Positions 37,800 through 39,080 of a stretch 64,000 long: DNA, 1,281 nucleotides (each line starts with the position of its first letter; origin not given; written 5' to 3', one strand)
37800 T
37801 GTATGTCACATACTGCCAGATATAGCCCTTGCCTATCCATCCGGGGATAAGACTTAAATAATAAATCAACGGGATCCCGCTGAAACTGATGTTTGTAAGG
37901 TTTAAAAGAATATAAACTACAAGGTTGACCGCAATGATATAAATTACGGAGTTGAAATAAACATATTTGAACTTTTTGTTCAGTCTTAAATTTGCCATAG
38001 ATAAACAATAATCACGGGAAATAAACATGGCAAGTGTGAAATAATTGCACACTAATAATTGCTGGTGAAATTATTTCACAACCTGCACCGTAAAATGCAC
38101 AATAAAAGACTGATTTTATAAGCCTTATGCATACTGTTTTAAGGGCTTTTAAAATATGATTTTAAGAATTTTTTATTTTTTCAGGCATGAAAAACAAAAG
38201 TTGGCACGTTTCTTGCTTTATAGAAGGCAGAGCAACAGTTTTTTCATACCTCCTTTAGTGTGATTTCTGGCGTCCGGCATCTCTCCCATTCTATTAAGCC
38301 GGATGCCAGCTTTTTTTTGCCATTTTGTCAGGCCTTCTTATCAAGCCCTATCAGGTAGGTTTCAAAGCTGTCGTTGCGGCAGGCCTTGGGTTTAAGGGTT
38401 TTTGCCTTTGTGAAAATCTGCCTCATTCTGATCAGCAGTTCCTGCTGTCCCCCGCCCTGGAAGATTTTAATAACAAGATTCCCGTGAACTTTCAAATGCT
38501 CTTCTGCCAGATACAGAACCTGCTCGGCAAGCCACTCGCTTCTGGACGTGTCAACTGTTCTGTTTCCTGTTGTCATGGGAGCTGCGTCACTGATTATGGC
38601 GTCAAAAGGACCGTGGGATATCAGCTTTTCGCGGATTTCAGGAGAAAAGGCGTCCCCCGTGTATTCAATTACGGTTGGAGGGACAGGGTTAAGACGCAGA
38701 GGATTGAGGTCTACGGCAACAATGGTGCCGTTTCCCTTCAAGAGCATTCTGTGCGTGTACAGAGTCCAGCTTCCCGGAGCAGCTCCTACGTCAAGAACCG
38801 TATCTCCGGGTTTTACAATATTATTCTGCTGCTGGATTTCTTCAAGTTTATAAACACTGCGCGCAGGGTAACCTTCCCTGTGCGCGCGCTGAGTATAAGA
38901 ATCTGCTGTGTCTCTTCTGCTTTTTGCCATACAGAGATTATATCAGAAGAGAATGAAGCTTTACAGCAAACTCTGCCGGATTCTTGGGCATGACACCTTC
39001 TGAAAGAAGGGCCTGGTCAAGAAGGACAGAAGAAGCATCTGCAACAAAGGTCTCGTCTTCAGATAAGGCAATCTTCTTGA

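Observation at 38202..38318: Stand-alone sigma-54 promoter plus terminator with no ORF: candidate sigma-54-dependent small RNA carrying an anti-SD motif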

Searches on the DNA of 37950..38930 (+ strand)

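Call 5: search_rna_families(source=window, start=37950, end=38400, threshold=evalue, max_evalue=10, show_alignments=3)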
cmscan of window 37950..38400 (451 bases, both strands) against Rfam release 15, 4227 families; matches with E-value up to 10: 10.
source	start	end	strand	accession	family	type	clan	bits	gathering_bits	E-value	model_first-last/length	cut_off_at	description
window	38150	38249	-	RF02747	FtrA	Gene; sRNA;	-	26.7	134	0.085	1-111/111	no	Francisella sRNA A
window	38063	38161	-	RF01717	PhotoRC-II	Cis-reg;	-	24.1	39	0.1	1-96/96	no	PhotoRC-II RNA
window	38060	38130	+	RF00274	SNORD57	Gene; snRNA; snoRNA; CD-box;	CL00058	24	47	0.011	1-72/72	no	Small nucleolar RNA SNORD57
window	38035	38080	-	RF03713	mir-1756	Gene; miRNA;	-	15.7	100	3.8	1-90/90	no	mir-1756 microRNA precursor family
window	38121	38187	-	RF01422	snoR116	Gene; snRNA; snoRNA; CD-box;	-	14.2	47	9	1-86/86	no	small nucleolar RNA snoR116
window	38019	38088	+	RF02298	TtnuCD22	Gene; snRNA; snoRNA; CD-box;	-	14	85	6.5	1-77/77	no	Tetrahymena snoRNA TtnuCD22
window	38203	38233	+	RF03032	narK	Cis-reg;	-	12.3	43.2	9.5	1-72/72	no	narK RNA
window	38120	38231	-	RF02039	SPRY4-IT1_2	Gene; lncRNA;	-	12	40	3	1-120/120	no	SPRY4-IT1 conserved region 2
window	38306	38392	+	RF00110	RybB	Gene; sRNA;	-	12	40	9.8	1-79/79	no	RybB RNA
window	38120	38260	-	RF02578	tsr25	Gene; sRNA;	-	11.7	63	5.2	1-181/181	no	S. aureus tsr25 small RNA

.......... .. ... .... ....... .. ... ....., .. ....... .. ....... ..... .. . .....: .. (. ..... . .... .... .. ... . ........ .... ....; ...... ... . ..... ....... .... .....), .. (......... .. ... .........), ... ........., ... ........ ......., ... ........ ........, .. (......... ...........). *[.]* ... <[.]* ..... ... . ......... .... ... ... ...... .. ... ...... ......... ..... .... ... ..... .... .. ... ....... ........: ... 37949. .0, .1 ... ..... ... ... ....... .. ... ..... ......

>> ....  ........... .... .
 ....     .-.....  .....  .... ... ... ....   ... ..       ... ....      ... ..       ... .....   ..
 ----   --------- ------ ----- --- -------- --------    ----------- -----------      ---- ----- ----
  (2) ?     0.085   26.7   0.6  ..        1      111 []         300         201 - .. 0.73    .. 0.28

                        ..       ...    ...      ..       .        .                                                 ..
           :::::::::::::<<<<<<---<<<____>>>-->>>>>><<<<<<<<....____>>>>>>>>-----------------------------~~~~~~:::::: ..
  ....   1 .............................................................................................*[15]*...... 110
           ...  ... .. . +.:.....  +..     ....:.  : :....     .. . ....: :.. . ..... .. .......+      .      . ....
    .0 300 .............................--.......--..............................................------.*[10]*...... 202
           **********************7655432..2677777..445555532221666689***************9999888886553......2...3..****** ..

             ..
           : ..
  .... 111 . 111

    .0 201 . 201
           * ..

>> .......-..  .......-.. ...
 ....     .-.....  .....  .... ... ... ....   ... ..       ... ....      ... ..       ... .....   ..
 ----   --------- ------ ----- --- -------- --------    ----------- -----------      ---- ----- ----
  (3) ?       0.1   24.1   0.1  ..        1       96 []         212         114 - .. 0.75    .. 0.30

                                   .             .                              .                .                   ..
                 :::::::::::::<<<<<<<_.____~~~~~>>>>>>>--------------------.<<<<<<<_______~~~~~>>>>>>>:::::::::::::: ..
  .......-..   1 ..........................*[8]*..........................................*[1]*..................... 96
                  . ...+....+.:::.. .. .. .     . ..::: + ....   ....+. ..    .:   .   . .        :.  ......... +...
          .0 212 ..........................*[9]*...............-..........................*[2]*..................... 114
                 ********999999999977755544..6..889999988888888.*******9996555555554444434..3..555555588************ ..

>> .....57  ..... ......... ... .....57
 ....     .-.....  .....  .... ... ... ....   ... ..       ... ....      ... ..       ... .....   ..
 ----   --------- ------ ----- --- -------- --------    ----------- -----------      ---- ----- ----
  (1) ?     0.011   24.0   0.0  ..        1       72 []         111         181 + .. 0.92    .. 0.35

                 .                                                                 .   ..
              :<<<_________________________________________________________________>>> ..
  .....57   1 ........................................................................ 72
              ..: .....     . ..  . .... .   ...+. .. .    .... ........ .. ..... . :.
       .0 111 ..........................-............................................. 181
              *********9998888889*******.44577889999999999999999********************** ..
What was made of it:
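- On Qrr (RF00378): No Qrr hit even at E <= 10 over 37950-38400 (call 5).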

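Call 23: build_rna_model(alignment_id=A1, structure=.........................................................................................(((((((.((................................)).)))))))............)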
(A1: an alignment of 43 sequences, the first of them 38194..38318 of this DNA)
Model R1 built from alignment A1 (43 sequences, 153 columns); structure: as given.
model positions 138; base pairs 9; branch points 0; effective number of sequences 2.72; information 0.59 bits per position. Calibrated on 0.2 Mb of random sequence (short: E-values are rough).
structure used (alignment columns):
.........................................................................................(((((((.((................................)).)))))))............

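Call 24: search_with_rna_model(model_id=R1, sources=[window, L001, L002, L003, L004, L005, L006, L007, L008, L009, L010, L011, L012, L013, L014, L015, L016, L017, L018, L019, L020, L021, L022, L023, L024, L025, L026, L027, L028, L029, L030, L031, L032, L033, L034, L035, L036, L037, L038, L039, L040, L041, L042, L043, L044, L045, L046, L047, L048, L049, L050, L051, L052, L053, L054, L055, L056, L057, L058, L059, L060, L061, L062, L063, L064, L065, L066, L067, L068, L069, L070, L071, L072, L073, L074, L075, L076, L077, L078, L079, L080], max_evalue=1, make_alignment=true)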
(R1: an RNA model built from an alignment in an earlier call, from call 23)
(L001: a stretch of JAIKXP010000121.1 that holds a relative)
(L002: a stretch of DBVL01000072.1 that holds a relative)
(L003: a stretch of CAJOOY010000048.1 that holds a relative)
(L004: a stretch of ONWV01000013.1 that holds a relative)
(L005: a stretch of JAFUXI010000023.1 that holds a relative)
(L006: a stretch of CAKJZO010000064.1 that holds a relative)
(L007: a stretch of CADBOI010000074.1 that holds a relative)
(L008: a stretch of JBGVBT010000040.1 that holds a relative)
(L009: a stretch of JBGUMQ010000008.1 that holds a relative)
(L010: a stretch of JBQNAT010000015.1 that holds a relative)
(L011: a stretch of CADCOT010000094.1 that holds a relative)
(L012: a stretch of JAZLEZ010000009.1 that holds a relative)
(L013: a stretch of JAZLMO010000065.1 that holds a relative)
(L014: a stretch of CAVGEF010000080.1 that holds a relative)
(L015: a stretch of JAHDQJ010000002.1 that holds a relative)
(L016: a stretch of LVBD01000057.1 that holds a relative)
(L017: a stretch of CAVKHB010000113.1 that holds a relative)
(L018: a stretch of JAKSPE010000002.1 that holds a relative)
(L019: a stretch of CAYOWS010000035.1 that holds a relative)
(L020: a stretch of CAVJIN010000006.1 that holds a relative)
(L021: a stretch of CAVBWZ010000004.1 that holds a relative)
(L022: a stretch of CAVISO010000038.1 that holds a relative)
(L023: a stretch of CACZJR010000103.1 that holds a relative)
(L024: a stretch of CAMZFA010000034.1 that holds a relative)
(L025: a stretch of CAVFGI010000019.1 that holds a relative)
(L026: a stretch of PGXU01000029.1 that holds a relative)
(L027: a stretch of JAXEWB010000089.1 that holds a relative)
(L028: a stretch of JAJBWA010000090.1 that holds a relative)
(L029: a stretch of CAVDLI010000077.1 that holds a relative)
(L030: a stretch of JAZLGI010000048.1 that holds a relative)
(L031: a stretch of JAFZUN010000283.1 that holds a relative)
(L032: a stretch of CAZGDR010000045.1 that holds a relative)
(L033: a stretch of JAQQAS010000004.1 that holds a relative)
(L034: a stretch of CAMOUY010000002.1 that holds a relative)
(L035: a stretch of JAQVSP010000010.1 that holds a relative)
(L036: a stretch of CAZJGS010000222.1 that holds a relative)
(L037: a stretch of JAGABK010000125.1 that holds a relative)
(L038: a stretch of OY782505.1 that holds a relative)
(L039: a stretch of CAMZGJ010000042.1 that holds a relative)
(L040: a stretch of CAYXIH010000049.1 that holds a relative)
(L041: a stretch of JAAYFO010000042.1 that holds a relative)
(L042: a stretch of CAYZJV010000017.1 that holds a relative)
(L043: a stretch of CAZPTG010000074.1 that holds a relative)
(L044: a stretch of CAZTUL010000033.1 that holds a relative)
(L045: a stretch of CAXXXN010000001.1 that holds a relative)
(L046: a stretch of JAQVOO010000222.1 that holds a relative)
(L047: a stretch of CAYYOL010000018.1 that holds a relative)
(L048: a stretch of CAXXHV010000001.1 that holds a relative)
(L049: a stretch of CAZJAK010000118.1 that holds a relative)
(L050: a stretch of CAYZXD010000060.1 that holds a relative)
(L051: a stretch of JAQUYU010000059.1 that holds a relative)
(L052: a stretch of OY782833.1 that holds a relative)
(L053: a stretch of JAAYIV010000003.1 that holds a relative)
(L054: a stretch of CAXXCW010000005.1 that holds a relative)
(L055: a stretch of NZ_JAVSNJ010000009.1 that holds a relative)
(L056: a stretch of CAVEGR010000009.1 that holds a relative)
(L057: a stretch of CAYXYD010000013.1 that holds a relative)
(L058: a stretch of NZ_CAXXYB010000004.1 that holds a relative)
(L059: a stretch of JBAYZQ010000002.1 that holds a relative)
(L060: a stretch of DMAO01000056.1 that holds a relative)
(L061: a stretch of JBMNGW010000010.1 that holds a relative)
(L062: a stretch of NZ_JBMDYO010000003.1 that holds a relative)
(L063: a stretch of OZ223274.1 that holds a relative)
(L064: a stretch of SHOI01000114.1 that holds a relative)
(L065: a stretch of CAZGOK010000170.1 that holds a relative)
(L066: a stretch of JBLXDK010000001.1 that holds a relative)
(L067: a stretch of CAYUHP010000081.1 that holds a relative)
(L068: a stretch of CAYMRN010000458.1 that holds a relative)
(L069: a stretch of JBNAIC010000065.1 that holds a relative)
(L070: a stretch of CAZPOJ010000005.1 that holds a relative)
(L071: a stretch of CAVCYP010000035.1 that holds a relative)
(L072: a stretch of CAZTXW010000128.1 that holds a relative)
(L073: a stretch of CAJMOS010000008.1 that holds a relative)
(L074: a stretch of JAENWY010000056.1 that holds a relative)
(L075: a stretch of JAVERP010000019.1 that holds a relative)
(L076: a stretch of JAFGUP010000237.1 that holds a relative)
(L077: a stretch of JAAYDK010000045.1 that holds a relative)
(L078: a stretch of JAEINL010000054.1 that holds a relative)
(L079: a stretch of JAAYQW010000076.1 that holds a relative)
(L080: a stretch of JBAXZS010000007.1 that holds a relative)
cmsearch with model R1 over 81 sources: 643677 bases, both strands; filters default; matches with E-value up to 1: 77.
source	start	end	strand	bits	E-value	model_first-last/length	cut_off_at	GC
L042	3839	3975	+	149.5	3.8e-30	1-138/138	no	0.47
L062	3839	3975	+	148.1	7.7e-30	1-138/138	no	0.47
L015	3804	3940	+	147.1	1.3e-29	1-138/138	no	0.47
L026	3815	3951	+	146.5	1.7e-29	1-138/138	no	0.49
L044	3840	3976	+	146.1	2.1e-29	1-138/138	no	0.49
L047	3840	3976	+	145.3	3.1e-29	1-138/138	no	0.49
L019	3786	3923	+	143.5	7.5e-29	1-138/138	no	0.47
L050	218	354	+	142.5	1.2e-28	1-138/138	no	0.48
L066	3826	3961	+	140.2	3.9e-28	1-138/138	no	0.43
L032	3802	3938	+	139.8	4.8e-28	1-138/138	no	0.46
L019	1574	1712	+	139.2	6.6e-28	1-138/138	no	0.48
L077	303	440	+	137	1.9e-27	1-138/138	no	0.5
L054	3825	3961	+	136.7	2.2e-27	1-138/138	no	0.43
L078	3825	3961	+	136.3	2.8e-27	1-138/138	no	0.43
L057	3825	3961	+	135.8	3.7e-27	1-138/138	no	0.45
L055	3826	3962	+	135.5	4.1e-27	1-138/138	no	0.44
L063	3825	3961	+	135.4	4.4e-27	1-138/138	no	0.42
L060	393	529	+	134.7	6.1e-27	1-138/138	no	0.42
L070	3825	3961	+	132.1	2.3e-26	1-138/138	no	0.45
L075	3828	3960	+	131.5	3.1e-26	1-138/138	no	0.47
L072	1493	1625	+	131.5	3.1e-26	1-138/138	no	0.46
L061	3824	3958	+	129.9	6.8e-26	1-138/138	no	0.48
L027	3648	3783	+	129.5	8.4e-26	1-138/138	no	0.47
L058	3181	3312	+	122.7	2.6e-24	1-138/138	no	0.41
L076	2998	3133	+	121.9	3.8e-24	1-138/138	no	0.47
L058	3832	3961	+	118.1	2.5e-23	1-138/138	no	0.42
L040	3050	3185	+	117.4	3.7e-23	1-138/138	no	0.47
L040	2528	2666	+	116.4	5.8e-23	1-138/138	no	0.47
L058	3498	3628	+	113.3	2.8e-22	1-138/138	no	0.35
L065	1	99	+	99.1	3.4e-19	37-138/138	5'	0.45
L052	3594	3718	+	98.3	5.2e-19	1-138/138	no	0.32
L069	3593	3719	+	97.4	8e-19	1-138/138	no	0.31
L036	1808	1932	+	97.3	8.6e-19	1-138/138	no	0.33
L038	3582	3706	+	96.9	1e-18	1-138/138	no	0.34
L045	3569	3693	+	95.9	1.7e-18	1-138/138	no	0.32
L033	3583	3707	+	95.4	2.2e-18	1-138/138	no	0.32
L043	1069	1196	+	94.9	2.8e-18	1-138/138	no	0.31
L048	3570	3694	+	93.3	6.2e-18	1-138/138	no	0.3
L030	5386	5509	+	91.6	1.5e-17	1-138/138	no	0.4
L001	5134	5252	-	89.5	4.3e-17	1-138/138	no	0.41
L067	829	954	+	87.5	1.2e-16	1-138/138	no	0.44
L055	2480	2599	+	83.2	9.7e-16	1-138/138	no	0.43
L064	846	970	+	82.1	1.7e-15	1-138/138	no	0.47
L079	992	1115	+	79.4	6.5e-15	1-138/138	no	0.46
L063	2443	2563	+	73.4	1.4e-13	1-138/138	no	0.41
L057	2434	2553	+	73.1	1.6e-13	1-138/138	no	0.44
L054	2390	2510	+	71.8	3e-13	1-138/138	no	0.41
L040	2787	2873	+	69.3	1.1e-12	1-138/138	no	0.41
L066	2240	2360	+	68.1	1.9e-12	1-138/138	no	0.42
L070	2511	2631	+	67.2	3e-12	1-138/138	no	0.42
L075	2478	2597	+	67.2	3e-12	1-138/138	no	0.44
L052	3846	3956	+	64.9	9.2e-12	1-138/138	no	0.35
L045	3840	3952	+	62.8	2.7e-11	1-138/138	no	0.34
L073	1371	1501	+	62.8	2.7e-11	1-138/138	no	0.44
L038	3840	3952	+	62.5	3.1e-11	1-138/138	no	0.35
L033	3840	3952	+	62.5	3.1e-11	1-138/138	no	0.35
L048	3840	3952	+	62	4e-11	1-138/138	no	0.35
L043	1306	1418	+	62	4e-11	1-138/138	no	0.35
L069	3843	3955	+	61.3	5.7e-11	1-138/138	no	0.32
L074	3837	3948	+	60.4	9.2e-11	1-138/138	no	0.33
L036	2066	2176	+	59.5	1.4e-10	1-138/138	no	0.34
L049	1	66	+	52.8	4e-09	73-138/138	5'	0.61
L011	1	85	+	45.3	1.7e-07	40-138/138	5'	0.47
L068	1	42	+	31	0.00022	95-138/138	5'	0.5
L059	3839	3950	+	29.2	0.00055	1-138/138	no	0.36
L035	7913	7988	-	28.3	0.00086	61-138/138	no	0.45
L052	3364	3485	+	25.2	0.004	1-138/138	no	0.21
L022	3782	3848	+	19.7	0.062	68-138/138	no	0.48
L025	4298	4422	+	19.4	0.073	1-138/138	no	0.34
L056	3598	3658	+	18.2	0.14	74-138/138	no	0.39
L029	3551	3615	+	17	0.25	68-138/138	no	0.51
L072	5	50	+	16.9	0.26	79-138/138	no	0.52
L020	3800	3868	+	16.6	0.3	62-138/138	no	0.45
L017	4922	5046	+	16.1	0.4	1-138/138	no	0.39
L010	5688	5805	+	15.9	0.43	1-138/138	no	0.4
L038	3363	3397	+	14.4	0.93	1-138/138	no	0.2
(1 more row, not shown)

Alignment A2: 77 matches aligned to the model, 203 columns, each read 5' to 3' on its own strand. Consensus structure (alignment columns), stored with it:
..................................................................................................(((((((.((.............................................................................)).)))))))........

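Call 26: search_with_rna_model(model_id=R1, sources=[window, L001, L011, L015, L019, L026, L027, L030, L032, L033, L036, L038, L040, L042, L043, L044, L045, L047, L048, L050, L052, L054, L055, L057, L058, L060, L061, L062, L063, L064, L065, L066, L067, L069, L070, L072, L073, L074, L075, L076, L077, L078, L079], max_evalue=1e-14, make_alignment=true)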
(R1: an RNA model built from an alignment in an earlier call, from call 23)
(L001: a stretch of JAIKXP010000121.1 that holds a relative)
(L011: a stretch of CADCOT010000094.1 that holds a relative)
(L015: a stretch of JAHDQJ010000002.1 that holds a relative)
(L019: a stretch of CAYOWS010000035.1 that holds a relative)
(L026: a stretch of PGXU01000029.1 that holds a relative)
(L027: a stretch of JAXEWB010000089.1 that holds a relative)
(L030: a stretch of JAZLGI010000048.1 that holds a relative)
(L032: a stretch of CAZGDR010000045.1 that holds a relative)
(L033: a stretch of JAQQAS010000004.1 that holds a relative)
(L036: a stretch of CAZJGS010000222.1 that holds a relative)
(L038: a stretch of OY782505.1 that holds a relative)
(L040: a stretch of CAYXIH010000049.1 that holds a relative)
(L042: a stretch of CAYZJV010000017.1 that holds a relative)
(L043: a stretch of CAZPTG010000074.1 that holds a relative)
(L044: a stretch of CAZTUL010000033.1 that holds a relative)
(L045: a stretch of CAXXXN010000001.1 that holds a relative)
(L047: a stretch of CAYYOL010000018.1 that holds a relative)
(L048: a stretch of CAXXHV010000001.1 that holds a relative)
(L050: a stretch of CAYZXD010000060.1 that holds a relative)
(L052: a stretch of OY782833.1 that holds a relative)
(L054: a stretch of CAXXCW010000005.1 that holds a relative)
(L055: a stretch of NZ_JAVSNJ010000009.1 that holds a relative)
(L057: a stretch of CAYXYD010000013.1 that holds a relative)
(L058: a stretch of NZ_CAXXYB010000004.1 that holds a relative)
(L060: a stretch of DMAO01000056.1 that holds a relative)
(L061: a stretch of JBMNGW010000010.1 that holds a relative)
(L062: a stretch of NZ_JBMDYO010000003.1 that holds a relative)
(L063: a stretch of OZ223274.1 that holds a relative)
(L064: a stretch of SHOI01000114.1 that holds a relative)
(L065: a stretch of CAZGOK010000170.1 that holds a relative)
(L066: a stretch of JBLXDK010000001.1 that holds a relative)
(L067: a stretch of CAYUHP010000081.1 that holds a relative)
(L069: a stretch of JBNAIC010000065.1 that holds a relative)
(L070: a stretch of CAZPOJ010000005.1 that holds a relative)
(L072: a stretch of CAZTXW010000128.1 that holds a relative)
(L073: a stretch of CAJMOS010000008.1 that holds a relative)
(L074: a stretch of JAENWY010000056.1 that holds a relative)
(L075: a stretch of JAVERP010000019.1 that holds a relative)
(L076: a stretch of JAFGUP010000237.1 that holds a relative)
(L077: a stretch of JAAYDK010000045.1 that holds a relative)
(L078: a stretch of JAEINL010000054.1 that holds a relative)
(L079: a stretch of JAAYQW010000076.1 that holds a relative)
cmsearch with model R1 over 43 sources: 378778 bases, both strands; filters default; matches with E-value up to 1e-14: 45.
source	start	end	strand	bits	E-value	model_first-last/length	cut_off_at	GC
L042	3839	3975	+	149.5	2.2e-30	1-138/138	no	0.47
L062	3839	3975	+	148.1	4.5e-30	1-138/138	no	0.47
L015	3804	3940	+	147.1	7.5e-30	1-138/138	no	0.47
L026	3815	3951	+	146.5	9.9e-30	1-138/138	no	0.49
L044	3840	3976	+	146.1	1.2e-29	1-138/138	no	0.49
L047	3840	3976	+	145.3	1.8e-29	1-138/138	no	0.49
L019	3786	3923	+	143.5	4.4e-29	1-138/138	no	0.47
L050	218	354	+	142.5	7.3e-29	1-138/138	no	0.48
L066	3826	3961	+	140.2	2.3e-28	1-138/138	no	0.43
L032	3802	3938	+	139.8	2.8e-28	1-138/138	no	0.46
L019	1574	1712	+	139.2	3.9e-28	1-138/138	no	0.48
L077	303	440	+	137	1.1e-27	1-138/138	no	0.5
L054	3825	3961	+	136.7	1.3e-27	1-138/138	no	0.43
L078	3825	3961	+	136.3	1.6e-27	1-138/138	no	0.43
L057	3825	3961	+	135.8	2.2e-27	1-138/138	no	0.45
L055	3826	3962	+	135.5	2.4e-27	1-138/138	no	0.44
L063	3825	3961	+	135.4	2.6e-27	1-138/138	no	0.42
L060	393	529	+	134.7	3.6e-27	1-138/138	no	0.42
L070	3825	3961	+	132.1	1.4e-26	1-138/138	no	0.45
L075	3828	3960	+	131.5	1.8e-26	1-138/138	no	0.47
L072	1493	1625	+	131.5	1.8e-26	1-138/138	no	0.46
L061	3824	3958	+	129.9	4e-26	1-138/138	no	0.48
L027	3648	3783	+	129.5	5e-26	1-138/138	no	0.47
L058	3181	3312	+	122.7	1.5e-24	1-138/138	no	0.41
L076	2998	3133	+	121.9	2.2e-24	1-138/138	no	0.47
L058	3832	3961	+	118.1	1.5e-23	1-138/138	no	0.42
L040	3050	3185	+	117.4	2.2e-23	1-138/138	no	0.47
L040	2528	2666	+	116.4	3.4e-23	1-138/138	no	0.47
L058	3498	3628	+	113.3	1.6e-22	1-138/138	no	0.35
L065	1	99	+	99.1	2e-19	37-138/138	5'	0.45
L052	3594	3718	+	98.3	3.1e-19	1-138/138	no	0.32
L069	3593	3719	+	97.4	4.7e-19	1-138/138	no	0.31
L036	1808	1932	+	97.3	5.1e-19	1-138/138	no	0.33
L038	3582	3706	+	96.9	6.1e-19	1-138/138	no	0.34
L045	3569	3693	+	95.9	1e-18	1-138/138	no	0.32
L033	3583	3707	+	95.4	1.3e-18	1-138/138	no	0.32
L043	1069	1196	+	94.9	1.6e-18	1-138/138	no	0.31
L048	3570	3694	+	93.3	3.7e-18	1-138/138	no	0.3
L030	5386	5509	+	91.6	8.7e-18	1-138/138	no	0.4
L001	5134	5252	-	89.5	2.5e-17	1-138/138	no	0.41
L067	829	954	+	87.5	6.9e-17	1-138/138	no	0.44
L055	2480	2599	+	83.2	5.7e-16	1-138/138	no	0.43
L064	846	970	+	82.1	9.9e-16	1-138/138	no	0.47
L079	992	1115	+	79.4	3.8e-15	1-138/138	no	0.46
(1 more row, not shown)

Alignment A3: 45 matches aligned to the model, 147 columns, each read 5' to 3' on its own strand. Consensus structure (alignment columns), stored with it:
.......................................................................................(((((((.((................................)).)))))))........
